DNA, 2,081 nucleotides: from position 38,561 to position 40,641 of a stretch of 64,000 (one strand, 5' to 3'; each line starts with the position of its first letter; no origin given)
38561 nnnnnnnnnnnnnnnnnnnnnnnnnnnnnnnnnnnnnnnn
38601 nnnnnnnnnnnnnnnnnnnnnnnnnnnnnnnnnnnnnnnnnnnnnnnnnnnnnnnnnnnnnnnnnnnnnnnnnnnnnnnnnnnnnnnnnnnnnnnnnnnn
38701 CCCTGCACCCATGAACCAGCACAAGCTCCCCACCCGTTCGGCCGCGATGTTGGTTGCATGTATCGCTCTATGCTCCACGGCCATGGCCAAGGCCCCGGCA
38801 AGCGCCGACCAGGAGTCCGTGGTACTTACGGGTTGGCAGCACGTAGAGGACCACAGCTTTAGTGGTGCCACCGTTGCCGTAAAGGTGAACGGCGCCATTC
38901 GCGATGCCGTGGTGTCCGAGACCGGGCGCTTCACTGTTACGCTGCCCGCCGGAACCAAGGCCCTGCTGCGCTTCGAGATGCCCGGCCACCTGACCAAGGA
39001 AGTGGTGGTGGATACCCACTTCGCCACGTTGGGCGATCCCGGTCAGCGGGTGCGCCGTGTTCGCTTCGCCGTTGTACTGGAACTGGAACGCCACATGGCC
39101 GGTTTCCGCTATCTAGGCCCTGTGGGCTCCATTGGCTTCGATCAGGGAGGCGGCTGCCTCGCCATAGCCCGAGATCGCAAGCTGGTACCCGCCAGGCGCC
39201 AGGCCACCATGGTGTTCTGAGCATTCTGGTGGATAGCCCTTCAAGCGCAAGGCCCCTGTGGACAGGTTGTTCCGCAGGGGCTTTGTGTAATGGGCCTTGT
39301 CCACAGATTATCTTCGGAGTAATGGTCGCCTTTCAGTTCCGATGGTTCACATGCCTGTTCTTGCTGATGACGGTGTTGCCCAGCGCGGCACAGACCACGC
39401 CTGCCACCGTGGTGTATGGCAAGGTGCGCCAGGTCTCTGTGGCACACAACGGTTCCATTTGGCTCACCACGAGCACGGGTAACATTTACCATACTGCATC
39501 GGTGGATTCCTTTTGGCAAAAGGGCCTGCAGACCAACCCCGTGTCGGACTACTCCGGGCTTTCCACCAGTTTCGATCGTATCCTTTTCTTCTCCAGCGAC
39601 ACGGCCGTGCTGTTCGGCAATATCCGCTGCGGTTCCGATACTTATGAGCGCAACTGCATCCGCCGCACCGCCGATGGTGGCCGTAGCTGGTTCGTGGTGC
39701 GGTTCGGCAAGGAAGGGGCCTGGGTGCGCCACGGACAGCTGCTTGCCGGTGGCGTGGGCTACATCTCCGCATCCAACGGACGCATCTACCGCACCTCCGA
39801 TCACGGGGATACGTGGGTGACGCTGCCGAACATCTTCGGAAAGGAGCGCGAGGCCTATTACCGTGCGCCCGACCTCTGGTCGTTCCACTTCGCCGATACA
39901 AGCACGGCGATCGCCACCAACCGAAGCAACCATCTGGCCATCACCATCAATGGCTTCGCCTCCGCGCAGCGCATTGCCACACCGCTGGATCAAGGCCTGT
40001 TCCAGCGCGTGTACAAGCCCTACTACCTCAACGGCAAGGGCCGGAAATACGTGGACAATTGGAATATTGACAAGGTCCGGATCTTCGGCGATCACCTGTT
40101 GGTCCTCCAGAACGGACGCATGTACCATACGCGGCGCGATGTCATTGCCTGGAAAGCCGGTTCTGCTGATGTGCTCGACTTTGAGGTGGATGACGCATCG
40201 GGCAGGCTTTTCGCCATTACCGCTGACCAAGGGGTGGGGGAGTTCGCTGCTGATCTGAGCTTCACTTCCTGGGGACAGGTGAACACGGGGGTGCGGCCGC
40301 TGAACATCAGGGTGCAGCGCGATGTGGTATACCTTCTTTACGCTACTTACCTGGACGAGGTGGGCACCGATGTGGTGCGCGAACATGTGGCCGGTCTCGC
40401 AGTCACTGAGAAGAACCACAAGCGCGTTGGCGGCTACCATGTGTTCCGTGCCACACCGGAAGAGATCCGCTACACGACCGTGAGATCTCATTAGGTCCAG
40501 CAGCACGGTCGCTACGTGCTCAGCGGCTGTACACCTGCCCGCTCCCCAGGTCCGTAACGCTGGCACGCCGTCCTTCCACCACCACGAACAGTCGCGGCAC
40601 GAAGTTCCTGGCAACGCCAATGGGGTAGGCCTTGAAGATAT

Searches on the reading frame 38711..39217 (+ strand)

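Call 19: search_protein_families(library=ncbifam, proteins=[window:38711-39217:+], max_evalue=0.01)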
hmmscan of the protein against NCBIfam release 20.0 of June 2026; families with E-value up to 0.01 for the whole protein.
window:38711-39217:+ (169 aa): 1 family
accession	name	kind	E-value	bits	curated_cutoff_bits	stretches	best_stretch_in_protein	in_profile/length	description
NF033510.3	Ca_tandemer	repeat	4.7e-05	23.7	50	1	33-81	29-72/96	Ca2+-stabilized repeat-containing adhesin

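Call 20: search_protein_families(library=pfam, proteins=[window:38711-39217:+], max_evalue=0.01)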
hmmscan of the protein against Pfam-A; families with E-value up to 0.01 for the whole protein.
window:38711-39217:+ (169 aa): 1 family
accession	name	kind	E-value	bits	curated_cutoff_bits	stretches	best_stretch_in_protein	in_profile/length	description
PF13620.12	CarboxypepD_reg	-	0.0003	21.5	32.3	1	50-98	14-64/82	Carboxypeptidase regulatory-like domain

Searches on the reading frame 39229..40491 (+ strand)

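Call 19: search_protein_families(library=ncbifam, proteins=[window:39229-40491:+], max_evalue=0.01)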
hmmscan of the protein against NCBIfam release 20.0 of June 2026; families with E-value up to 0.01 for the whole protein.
window:39229-40491:+ (421 aa): 1 family
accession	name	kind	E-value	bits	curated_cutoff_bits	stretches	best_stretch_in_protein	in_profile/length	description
NF010237.0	PRK13684.1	equivalog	0.0028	16.7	326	0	143-198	67-123/334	photosynthesis system II assembly factor Ycf48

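Call 20: search_protein_families(library=pfam, proteins=[window:39229-40491:+], max_evalue=0.01)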
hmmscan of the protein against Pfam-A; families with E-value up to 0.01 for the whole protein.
window:39229-40491:+ (421 aa): 2 families
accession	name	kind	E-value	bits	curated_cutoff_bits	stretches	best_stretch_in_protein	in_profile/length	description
PF15902.12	Sortilin-Vps10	-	0.00088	18.6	33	1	145-251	4-114/446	Sortilin, neurotensin receptor 3,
PF19193.6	Tectonin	-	0.0016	18.4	30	0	47-99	137-189/216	Tectonin domain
